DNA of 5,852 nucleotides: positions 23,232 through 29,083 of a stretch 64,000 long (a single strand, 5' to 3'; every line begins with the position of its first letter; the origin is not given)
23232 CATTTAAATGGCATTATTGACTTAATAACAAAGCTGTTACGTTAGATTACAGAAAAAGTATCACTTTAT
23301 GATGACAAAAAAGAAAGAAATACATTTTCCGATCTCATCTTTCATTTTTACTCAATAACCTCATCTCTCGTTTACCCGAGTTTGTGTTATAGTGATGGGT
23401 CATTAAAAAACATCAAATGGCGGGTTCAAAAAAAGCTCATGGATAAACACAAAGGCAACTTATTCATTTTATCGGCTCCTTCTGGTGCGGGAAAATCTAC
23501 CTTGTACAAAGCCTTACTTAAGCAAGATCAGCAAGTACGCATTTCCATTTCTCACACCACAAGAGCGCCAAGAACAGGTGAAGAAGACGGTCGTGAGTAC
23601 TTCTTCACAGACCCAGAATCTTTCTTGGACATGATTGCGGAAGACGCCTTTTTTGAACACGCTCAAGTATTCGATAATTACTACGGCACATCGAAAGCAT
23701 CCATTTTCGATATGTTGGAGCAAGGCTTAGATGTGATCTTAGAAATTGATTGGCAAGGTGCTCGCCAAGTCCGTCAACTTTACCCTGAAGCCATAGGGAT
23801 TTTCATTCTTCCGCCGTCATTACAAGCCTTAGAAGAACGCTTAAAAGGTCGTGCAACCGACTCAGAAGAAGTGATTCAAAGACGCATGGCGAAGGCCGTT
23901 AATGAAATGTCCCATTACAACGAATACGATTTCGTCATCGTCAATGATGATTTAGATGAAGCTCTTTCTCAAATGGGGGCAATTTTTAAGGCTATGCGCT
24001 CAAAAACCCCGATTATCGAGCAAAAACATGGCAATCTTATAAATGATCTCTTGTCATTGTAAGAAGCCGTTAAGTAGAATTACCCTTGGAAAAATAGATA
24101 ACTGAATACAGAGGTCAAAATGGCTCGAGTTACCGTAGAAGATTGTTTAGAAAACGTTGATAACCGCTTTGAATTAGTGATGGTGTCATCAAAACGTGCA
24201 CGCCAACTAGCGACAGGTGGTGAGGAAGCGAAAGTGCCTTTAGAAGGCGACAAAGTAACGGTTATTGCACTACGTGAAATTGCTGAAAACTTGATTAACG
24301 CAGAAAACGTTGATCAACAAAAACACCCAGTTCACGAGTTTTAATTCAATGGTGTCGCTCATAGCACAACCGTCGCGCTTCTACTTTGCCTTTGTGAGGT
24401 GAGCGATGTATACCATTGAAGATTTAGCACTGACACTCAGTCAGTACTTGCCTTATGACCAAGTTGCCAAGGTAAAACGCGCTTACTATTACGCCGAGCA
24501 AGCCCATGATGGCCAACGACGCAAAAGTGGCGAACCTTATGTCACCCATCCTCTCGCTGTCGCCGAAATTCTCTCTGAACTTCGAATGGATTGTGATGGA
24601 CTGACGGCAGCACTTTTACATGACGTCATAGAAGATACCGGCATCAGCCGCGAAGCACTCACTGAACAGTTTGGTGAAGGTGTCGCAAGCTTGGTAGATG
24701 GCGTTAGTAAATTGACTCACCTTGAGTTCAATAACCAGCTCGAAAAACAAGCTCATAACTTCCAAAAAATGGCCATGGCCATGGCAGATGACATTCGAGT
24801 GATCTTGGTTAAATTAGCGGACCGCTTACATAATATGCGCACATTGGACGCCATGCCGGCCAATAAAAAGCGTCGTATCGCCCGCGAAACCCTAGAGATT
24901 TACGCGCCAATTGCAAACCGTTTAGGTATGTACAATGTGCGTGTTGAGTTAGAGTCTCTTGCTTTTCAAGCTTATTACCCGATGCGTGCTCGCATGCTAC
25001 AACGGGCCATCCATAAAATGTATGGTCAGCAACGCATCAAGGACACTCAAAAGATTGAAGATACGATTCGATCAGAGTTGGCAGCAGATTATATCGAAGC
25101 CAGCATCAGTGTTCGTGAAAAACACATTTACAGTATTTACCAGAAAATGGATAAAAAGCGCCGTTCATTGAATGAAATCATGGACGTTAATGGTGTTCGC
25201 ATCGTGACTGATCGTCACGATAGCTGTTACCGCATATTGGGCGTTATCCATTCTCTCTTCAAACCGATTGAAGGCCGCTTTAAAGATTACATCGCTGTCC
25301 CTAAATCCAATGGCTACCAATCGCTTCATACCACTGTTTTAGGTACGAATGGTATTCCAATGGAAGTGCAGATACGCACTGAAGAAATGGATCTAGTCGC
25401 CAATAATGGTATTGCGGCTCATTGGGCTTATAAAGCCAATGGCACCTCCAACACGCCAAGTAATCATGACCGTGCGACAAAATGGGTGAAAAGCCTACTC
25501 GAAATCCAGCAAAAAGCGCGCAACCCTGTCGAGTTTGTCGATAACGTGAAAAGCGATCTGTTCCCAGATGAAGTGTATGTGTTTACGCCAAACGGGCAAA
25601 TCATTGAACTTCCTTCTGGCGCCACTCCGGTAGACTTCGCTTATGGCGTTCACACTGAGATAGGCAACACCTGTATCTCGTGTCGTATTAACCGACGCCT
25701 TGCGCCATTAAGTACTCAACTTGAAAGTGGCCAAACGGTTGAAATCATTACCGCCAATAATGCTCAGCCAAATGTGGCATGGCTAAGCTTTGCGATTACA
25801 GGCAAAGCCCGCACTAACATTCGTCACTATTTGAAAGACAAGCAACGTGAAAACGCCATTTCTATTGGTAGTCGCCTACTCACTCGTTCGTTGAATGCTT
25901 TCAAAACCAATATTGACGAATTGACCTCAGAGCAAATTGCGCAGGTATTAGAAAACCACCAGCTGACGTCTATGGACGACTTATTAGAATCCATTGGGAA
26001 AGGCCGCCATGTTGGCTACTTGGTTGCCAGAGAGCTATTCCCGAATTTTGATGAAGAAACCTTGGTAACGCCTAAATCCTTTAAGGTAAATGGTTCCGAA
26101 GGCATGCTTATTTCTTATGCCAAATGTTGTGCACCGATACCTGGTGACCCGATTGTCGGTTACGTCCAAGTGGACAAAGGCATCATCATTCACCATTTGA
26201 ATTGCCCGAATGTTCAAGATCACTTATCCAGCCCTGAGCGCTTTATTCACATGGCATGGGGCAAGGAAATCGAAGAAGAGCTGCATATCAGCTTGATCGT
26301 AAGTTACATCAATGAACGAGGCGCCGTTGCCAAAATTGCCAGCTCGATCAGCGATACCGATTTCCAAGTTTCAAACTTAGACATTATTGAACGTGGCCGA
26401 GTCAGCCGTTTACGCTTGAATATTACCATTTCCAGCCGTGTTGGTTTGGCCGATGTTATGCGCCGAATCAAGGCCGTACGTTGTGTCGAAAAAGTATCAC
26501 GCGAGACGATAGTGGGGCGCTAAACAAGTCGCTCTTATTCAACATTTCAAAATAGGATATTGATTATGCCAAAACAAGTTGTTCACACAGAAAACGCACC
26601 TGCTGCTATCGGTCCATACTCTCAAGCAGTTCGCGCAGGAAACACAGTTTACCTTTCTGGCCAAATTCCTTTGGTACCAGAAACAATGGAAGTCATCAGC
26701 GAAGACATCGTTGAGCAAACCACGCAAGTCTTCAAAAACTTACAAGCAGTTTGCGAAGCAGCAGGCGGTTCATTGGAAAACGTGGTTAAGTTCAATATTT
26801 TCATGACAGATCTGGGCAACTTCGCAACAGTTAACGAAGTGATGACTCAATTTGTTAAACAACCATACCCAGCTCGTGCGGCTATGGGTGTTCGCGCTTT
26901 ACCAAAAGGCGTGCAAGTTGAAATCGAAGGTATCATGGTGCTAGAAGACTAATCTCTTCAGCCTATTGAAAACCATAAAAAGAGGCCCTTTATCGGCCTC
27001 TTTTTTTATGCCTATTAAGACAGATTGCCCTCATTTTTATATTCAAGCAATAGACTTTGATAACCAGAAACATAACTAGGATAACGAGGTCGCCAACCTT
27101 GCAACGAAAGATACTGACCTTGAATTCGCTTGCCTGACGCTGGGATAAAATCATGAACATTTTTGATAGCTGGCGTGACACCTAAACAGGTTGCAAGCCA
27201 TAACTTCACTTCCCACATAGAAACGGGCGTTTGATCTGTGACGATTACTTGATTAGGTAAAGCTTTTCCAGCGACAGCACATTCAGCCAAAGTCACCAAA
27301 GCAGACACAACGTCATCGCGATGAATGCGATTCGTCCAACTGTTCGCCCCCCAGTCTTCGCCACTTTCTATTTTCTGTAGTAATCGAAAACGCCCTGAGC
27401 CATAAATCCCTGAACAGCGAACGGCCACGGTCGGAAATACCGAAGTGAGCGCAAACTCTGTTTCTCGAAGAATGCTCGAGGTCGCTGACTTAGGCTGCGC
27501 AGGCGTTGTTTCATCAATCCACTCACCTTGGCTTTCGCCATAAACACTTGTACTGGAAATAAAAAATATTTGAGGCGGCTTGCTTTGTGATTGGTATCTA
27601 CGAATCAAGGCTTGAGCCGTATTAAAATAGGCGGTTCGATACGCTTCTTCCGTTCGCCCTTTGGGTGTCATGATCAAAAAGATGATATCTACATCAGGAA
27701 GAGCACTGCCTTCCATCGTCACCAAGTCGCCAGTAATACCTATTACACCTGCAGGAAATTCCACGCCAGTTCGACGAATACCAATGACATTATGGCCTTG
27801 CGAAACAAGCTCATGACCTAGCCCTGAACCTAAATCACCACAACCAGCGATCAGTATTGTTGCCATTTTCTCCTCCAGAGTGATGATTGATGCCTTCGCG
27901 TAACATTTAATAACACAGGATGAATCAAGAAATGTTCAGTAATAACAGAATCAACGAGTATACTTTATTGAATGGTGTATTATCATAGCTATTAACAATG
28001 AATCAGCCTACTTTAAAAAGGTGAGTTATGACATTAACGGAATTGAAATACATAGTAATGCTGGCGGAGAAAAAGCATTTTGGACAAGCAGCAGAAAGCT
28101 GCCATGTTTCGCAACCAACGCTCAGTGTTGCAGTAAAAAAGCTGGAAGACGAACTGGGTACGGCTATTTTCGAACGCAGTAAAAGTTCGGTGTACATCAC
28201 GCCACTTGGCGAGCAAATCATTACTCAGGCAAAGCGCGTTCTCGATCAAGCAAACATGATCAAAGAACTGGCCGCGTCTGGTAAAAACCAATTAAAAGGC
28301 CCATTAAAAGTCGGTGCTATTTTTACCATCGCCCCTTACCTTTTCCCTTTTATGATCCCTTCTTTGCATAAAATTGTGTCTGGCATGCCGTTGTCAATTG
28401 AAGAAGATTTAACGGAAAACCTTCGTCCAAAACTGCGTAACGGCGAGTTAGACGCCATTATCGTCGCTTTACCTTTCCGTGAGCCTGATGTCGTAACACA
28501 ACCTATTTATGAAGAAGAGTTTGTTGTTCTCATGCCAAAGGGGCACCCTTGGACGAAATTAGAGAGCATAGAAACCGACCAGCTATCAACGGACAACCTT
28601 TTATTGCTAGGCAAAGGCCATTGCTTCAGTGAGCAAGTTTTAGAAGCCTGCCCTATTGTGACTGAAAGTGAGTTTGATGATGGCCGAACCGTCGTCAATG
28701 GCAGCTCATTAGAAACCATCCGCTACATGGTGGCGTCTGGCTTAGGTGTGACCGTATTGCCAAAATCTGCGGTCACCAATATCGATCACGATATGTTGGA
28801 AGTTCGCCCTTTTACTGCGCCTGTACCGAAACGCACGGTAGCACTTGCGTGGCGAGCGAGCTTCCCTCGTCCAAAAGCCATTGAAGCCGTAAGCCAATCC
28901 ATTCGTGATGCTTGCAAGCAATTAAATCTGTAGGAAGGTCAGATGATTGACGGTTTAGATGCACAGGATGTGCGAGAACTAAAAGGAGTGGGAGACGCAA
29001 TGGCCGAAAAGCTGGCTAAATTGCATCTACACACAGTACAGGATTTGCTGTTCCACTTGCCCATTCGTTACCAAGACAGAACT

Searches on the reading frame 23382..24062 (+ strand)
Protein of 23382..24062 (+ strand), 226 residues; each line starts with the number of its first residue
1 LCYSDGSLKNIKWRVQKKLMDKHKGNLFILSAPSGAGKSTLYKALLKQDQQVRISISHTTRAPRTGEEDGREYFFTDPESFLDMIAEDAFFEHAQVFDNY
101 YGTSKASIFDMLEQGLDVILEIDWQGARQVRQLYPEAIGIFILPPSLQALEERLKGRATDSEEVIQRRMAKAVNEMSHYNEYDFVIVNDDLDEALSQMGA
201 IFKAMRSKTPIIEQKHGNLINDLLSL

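Call 33: search_protein_families(library=ncbifam, proteins=[window:23382-24062:+], max_evalue=1e-10)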
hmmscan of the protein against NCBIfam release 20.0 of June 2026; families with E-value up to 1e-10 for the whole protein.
window:23382-24062:+ (226 aa): 4 families
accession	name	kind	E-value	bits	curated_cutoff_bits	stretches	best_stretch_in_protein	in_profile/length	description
TIGR03263.1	guanyl_kin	equivalog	1.8e-74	249.3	160.45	1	25-203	1-179/180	guanylate kinase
NF011324.0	PRK14737.1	equivalog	3.2e-55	186.8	318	1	24-204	4-184/187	guanylate kinase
NF011325.0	PRK14738.1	equivalog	1.8e-49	167.8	263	1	22-208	10-198/206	guanylate kinase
TIGR02322.1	phosphon_PhnN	equivalog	6.6e-12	45.5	156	1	25-189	1-162/179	phosphonate metabolism protein/1,5-bisphosphokinase (PRPP-forming) PhnN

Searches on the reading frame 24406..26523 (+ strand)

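Call 33: search_protein_families(library=ncbifam, proteins=[window:24406-26523:+], max_evalue=1e-10)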
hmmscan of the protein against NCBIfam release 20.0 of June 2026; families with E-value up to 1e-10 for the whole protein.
window:24406-26523:+ (705 aa): 3 families
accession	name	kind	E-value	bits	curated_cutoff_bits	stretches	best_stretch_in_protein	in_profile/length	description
NF008303.0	PRK11092.1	equivalog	3e-260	865.2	947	1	1-700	1-700/702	bifunctional GTP diphosphokinase/guanosine-3',5'-bis pyrophosphate 3'-pyrophosphohydrolase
TIGR00691.1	spoT_relA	subfamily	6.5e-232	771.7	499.2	1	26-697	1-685/687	RelA/SpoT family protein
NF008124.0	PRK10872.1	equivalog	1.5e-128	430.4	728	1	21-533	33-549/744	GTP diphosphokinase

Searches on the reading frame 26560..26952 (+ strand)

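Call 33: search_protein_families(library=ncbifam, proteins=[window:26560-26952:+], max_evalue=1e-10)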
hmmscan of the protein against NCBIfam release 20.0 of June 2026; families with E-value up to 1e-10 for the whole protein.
window:26560-26952:+ (130 aa): 3 families
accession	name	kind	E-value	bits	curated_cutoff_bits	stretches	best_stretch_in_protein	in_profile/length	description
TIGR00004.1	TIGR00004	subfamily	6.6e-52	175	106.25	1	5-127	1-124/125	Rid family detoxifying hydrolase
NF008490.0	PRK11401.1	equivalog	3.6e-32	111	222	1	5-127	2-126/129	enamine/imine deaminase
TIGR03610.1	RutC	equivalog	1.6e-19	70.3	169.1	1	3-123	1-121/127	pyrimidine utilization protein C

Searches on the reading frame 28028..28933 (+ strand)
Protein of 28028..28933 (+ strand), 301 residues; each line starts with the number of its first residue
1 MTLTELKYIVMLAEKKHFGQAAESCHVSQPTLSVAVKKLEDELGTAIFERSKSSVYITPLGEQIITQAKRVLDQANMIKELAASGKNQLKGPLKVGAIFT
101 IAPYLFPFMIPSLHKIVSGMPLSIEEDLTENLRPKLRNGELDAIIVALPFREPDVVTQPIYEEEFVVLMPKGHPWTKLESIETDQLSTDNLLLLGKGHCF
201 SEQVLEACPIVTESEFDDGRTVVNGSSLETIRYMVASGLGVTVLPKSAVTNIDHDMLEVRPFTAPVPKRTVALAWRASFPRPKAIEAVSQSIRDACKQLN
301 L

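Call 57: search_protein_families(library=pfam, proteins=[window:28028-28933:+], max_evalue=1e-8)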
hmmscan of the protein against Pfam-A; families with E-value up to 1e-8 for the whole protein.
window:28028-28933:+ (301 aa): 2 families
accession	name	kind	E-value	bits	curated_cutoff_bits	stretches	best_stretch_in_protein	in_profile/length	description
PF03466.25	LysR_substrate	-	5.4e-42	144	28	1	87-296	2-208/209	LysR substrate binding domain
PF00126.33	HTH_1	-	1.6e-17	63.7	26.6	1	3-62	1-60/60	Bacterial regulatory helix-turn-helix protein, lysR family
